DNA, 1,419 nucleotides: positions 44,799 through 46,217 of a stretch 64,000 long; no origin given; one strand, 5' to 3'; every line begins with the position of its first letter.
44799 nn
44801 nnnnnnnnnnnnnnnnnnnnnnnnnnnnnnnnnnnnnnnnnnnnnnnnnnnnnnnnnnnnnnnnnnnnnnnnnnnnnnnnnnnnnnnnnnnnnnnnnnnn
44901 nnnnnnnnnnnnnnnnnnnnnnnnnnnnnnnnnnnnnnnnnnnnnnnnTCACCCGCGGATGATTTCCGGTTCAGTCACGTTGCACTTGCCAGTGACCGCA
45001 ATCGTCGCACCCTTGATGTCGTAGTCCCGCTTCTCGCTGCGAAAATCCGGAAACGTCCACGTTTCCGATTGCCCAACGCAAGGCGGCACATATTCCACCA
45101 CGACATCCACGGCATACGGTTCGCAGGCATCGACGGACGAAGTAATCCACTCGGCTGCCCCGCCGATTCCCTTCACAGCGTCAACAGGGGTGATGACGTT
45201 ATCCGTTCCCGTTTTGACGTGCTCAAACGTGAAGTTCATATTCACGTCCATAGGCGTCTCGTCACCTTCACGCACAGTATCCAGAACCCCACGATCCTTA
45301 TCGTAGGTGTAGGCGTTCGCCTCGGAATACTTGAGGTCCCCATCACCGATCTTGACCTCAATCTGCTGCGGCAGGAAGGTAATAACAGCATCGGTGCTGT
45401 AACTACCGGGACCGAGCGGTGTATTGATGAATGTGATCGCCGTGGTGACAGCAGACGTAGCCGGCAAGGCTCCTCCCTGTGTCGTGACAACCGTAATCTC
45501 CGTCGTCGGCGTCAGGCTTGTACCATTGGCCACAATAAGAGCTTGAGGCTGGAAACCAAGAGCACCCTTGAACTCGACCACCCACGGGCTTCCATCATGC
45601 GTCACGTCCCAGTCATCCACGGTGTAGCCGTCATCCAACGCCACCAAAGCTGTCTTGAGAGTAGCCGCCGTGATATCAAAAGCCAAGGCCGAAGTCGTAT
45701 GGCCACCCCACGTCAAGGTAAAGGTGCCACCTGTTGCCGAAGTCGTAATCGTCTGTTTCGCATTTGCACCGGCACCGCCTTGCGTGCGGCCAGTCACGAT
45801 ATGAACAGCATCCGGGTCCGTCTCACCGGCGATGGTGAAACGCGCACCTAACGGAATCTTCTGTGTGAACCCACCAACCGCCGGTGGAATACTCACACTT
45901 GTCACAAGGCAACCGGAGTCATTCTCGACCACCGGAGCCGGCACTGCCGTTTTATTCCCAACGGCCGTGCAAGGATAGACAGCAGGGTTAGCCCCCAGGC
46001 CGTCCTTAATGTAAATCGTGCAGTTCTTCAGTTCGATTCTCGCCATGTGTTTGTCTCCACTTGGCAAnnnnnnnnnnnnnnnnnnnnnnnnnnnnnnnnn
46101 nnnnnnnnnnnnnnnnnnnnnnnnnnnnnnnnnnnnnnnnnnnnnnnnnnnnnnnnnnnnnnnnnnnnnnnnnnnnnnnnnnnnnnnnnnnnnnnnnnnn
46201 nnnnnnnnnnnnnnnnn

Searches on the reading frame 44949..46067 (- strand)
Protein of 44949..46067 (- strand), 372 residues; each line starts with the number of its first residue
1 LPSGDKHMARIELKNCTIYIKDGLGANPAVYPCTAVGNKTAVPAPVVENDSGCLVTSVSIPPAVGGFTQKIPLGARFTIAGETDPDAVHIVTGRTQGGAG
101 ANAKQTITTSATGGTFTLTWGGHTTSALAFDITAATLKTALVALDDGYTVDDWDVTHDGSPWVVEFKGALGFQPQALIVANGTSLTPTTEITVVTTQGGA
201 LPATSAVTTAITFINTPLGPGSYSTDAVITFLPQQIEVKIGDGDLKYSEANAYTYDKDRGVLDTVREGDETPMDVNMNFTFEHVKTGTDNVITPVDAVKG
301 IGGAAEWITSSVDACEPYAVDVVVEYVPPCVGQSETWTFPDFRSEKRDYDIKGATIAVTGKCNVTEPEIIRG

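Call 10: search_protein_families(library=phrogs, proteins=[window:44949-46067:-], max_evalue=0.01)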
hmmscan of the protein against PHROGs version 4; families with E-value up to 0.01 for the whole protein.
window:44949-46067:- (372 aa): 4 families
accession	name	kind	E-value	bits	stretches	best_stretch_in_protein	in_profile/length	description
phrog_10909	-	tail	3.1e-11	44.2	1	97-168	199-269/290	major tail protein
phrog_792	-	tail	1.3e-06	28.9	1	95-171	255-330/350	major tail protein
phrog_2839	-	tail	0.00065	19.3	1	106-219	65-181/581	tail sheath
phrog_1260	-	tail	0.0021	18.4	0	97-131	48-83/320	minor tail protein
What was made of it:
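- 44949..46046 (-): Putative major tail (tube) protein gene, which has no leader in this window (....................). Its homologues in two other lineages carry the leader fused exactly in place of the initiator Met. phrog_10909 and phrog_792 'major tail protein' hits (call 10).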

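Call 46: search_protein_families(library=pfam, proteins=[window:44949-46067:-], max_evalue=0.01)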
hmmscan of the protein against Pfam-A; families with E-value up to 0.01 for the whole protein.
window:44949-46067:- (372 aa): 0 families
